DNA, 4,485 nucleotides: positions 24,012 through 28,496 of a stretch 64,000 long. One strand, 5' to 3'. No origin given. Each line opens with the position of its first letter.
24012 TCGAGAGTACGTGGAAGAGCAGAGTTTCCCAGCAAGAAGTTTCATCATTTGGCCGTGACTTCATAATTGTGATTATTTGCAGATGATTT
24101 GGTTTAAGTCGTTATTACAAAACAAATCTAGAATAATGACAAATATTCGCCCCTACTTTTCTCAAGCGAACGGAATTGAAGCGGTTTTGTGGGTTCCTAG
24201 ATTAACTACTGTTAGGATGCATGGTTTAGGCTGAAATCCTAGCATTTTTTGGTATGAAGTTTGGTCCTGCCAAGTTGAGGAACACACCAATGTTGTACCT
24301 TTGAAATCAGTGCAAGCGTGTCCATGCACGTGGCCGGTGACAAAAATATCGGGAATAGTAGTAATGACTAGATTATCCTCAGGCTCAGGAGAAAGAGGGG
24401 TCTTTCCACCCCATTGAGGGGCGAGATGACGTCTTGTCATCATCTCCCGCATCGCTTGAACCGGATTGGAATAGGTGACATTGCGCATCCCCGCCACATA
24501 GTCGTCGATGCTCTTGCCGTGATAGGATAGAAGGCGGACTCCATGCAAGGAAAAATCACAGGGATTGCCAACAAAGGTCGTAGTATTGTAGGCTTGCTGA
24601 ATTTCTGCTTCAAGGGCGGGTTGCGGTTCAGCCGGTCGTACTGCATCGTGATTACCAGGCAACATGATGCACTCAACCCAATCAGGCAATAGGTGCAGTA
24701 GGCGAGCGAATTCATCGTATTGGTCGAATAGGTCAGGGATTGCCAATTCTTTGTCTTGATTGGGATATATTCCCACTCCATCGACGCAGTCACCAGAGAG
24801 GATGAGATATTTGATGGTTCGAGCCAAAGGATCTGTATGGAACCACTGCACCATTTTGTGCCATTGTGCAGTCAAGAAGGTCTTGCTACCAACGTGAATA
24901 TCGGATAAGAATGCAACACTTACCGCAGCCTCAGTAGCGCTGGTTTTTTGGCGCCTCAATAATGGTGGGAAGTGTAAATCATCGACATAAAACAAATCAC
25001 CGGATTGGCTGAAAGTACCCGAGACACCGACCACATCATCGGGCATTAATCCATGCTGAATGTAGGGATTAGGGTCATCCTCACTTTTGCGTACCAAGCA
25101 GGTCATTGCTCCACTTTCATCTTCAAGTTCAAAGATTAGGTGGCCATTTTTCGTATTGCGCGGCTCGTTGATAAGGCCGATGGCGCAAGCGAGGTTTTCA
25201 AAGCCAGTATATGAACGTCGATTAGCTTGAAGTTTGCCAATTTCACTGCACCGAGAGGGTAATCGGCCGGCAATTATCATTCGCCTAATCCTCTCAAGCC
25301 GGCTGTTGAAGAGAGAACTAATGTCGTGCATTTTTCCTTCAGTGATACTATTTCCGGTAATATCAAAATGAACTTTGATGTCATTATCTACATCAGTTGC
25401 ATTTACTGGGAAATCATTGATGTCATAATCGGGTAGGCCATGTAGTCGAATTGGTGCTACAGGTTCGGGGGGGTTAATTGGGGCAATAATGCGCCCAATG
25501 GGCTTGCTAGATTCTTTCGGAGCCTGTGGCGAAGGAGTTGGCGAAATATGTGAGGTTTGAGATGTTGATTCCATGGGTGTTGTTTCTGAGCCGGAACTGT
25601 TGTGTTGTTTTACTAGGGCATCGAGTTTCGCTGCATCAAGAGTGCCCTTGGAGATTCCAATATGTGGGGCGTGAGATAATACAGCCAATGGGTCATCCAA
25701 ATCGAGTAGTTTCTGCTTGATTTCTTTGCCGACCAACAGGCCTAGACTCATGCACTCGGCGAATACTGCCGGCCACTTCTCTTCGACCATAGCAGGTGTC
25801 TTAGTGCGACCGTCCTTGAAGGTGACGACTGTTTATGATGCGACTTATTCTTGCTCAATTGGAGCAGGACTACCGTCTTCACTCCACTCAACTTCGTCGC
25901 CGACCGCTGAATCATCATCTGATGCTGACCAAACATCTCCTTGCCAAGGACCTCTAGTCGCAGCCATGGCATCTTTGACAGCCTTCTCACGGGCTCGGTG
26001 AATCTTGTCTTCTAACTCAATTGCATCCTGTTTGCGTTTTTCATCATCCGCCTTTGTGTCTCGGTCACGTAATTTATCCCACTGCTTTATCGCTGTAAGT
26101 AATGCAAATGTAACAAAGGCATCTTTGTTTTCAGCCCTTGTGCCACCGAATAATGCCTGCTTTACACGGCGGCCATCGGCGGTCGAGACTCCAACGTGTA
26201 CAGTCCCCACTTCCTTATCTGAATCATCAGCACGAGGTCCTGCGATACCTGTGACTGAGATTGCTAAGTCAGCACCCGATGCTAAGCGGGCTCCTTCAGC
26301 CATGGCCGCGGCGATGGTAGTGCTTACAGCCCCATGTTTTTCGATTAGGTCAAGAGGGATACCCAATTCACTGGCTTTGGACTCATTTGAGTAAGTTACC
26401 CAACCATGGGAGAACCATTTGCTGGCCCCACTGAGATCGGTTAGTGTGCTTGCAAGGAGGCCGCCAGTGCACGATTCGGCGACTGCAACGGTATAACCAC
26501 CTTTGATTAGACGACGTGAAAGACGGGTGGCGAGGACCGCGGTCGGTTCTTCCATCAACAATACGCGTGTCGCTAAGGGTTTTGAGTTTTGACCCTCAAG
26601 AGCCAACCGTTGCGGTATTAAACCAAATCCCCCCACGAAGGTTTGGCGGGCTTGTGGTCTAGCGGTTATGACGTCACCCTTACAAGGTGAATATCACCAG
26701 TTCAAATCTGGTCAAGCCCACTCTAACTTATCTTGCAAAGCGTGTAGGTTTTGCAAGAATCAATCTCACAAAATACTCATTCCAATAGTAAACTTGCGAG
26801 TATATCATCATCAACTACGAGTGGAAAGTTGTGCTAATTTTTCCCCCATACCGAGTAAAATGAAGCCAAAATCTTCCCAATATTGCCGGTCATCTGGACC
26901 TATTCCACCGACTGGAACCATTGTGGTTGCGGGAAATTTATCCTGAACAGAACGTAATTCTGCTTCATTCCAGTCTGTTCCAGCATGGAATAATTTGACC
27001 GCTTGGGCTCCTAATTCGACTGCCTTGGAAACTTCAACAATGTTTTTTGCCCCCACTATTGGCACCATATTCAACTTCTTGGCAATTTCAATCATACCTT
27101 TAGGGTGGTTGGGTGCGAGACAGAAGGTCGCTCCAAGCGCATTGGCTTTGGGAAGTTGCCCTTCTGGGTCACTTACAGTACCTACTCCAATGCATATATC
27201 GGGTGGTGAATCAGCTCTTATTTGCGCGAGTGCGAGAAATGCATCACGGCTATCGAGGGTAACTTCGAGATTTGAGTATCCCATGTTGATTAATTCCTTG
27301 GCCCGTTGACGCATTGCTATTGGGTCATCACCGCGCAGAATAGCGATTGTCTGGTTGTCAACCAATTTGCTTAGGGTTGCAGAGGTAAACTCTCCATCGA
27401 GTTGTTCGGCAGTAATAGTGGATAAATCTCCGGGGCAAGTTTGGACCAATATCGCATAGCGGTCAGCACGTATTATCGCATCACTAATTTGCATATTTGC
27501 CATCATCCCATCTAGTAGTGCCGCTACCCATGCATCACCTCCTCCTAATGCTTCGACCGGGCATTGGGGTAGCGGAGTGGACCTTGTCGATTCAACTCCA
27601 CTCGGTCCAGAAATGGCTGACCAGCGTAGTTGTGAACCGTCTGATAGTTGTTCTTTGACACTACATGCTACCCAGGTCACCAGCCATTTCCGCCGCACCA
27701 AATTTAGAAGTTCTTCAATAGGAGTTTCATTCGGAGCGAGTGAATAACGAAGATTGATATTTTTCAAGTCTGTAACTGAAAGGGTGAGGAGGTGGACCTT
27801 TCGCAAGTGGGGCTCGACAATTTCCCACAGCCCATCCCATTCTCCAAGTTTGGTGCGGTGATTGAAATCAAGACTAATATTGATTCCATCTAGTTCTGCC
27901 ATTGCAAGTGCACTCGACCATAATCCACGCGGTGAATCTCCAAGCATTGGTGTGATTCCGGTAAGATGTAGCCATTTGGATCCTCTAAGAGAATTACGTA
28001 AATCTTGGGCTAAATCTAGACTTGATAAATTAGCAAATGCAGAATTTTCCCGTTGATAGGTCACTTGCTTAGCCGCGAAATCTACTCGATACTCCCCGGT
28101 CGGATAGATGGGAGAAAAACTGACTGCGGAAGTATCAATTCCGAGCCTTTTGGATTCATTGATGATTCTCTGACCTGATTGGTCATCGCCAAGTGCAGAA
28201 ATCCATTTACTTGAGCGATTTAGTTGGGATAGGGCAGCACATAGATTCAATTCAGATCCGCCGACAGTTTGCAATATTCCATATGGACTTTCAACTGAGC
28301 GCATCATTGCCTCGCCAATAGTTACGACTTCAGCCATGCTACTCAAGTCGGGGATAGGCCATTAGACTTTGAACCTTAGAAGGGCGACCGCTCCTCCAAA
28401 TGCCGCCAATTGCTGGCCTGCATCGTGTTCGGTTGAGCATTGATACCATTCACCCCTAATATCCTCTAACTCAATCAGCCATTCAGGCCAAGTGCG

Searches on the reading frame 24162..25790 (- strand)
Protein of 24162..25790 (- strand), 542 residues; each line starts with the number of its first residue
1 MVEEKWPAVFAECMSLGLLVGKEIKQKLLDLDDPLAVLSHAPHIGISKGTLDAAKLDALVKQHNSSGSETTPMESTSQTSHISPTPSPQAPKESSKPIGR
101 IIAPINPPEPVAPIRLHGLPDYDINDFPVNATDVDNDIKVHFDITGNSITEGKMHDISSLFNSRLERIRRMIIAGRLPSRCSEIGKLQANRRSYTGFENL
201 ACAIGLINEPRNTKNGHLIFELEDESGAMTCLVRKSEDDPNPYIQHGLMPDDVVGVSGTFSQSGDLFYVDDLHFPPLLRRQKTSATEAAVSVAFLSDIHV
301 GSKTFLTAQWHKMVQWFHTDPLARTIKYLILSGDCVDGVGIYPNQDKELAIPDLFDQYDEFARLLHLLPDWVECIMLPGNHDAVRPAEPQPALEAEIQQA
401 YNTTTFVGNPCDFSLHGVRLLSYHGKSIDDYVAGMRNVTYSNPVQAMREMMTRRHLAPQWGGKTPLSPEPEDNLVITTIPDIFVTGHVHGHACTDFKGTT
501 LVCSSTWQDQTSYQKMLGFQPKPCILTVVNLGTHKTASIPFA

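Call 8: search_protein_families(library=pfam, proteins=[window:24162-25790:-], max_evalue=0.001)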
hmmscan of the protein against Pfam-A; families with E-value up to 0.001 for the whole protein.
window:24162-25790:- (542 aa): 3 families
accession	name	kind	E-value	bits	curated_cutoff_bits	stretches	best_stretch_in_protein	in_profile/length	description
PF04042.21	DNA_pol_E_B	-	1.4e-15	57.7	29.1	1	292-487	1-203/210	DNA polymerase alpha/epsilon subunit B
PF00149.33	Metallophos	-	1.6e-09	38.9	21.5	1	291-489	2-189/191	Calcineurin-like phosphoesterase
PF01336.31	tRNA_anti-codon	-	1.3e-05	25.5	27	1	211-261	11-58/75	OB-fold nucleic acid binding domain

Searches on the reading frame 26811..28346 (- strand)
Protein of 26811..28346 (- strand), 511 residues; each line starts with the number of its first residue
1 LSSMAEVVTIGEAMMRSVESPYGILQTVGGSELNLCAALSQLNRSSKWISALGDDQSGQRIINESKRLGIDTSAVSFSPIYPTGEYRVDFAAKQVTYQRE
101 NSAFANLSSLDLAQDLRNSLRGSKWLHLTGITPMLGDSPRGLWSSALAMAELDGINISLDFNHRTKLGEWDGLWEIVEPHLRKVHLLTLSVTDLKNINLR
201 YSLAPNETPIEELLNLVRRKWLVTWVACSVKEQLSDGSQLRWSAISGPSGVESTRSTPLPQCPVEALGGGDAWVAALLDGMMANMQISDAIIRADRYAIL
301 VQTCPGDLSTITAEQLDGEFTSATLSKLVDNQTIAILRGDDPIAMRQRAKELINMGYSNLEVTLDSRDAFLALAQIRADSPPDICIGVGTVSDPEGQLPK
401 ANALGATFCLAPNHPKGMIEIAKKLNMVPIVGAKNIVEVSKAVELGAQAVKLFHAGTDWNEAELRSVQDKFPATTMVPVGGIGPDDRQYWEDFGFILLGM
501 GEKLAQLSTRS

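Call 8: search_protein_families(library=pfam, proteins=[window:26811-28346:-], max_evalue=0.001)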
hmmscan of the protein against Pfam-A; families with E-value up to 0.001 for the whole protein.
window:26811-28346:- (511 aa): 2 families
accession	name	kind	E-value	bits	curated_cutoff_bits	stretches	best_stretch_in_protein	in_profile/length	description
PF01081.25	Aldolase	-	5.2e-21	75.4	27.8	1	328-506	5-181/196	KDPG and KHG aldolase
PF00294.29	PfkB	-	3.8e-15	56.4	25.8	1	4-134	1-139/302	pfkB family carbohydrate kinase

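Call 48: search_protein_families(library=ncbifam, proteins=[window:26811-28346:-], max_evalue=0.00001)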
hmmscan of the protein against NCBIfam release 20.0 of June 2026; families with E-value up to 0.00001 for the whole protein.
window:26811-28346:- (511 aa): 16 families
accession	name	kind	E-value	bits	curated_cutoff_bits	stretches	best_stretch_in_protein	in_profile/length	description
NF041633.1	trifunc_aldol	exception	1.3e-39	136.2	700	2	4-315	241-565/580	KHG/KDPG aldolase/sugar kinase fusion protein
TIGR01182.1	eda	subfamily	5e-27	94.6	156.05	1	328-506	5-181/204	bifunctional 4-hydroxy-2-oxoglutarate aldolase/2-dehydro-3-deoxy-phosphogluconate aldolase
NF006600.0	PRK09140.1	subfamily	1.6e-25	89.7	207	1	330-504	10-183/210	2-dehydro-3-deoxy-6-phosphogalactonate aldolase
NF041332.1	KDG_KDGal_kin_Halo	equivalog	3.7e-25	89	440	1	4-197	1-203/320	bifunctional 2-dehydro-3-deoxygluconokinase/2-dehydro-3-deoxygalactonokinase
NF005673.0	PRK07455.1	equivalog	1.9e-23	82.7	232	1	325-505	7-185/213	bifunctional 4-hydroxy-2-oxoglutarate aldolase/2-dehydro-3-deoxy-phosphogluconate aldolase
NF004325.0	PRK05718.1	subfamily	5.1e-21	75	241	1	345-486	29-168/213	keto-hydroxyglutarate-aldolase/keto-deoxy-phosphogluconate aldolase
NF005119.0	PRK06552.1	subfamily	3.3e-20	72.5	238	1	323-509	5-191/213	bifunctional 2-keto-4-hydroxyglutarate aldolase/2-keto-3-deoxy-6-phosphogluconate aldolase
NF040938.1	KDG_KDGal_kin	equivalog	3.2e-17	62.6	400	1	26-195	27-192/305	bifunctional 2-dehydro-3-deoxygluconokinase/2-dehydro-3-deoxygalactonokinase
NF005499.0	PRK07114.1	equivalog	1.1e-13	51.5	275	1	367-506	55-194/223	bifunctional 4-hydroxy-2-oxoglutarate aldolase/2-dehydro-3-deoxy-phosphogluconate aldolase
TIGR04382.1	myo_inos_iolC_N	equivalog_domain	8e-12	45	300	1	26-301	31-289/309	5-dehydro-2-deoxygluconokinase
NF004673.0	PRK06015.1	equivalog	4.1e-09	36.6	320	1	331-486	15-168/212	2-dehydro-3-deoxy-phosphogluconate aldolase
NF052444.1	DhDoxglucKinKdgK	equivalog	8e-09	35.3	400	1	7-170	3-172/303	2-dehydro-3-deoxygluconokinase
NF006957.1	PRK09434.1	equivalog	2.1e-08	34.1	450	1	9-301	6-286/302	fructokinase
NF049991.1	TagKinase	equivalog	3.1e-07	29.5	420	1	40-197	52-208/321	tagatose kinase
TIGR02152.1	D_ribokin_bact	equivalog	4.8e-07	29.4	299.65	0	26-85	32-91/298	ribokinase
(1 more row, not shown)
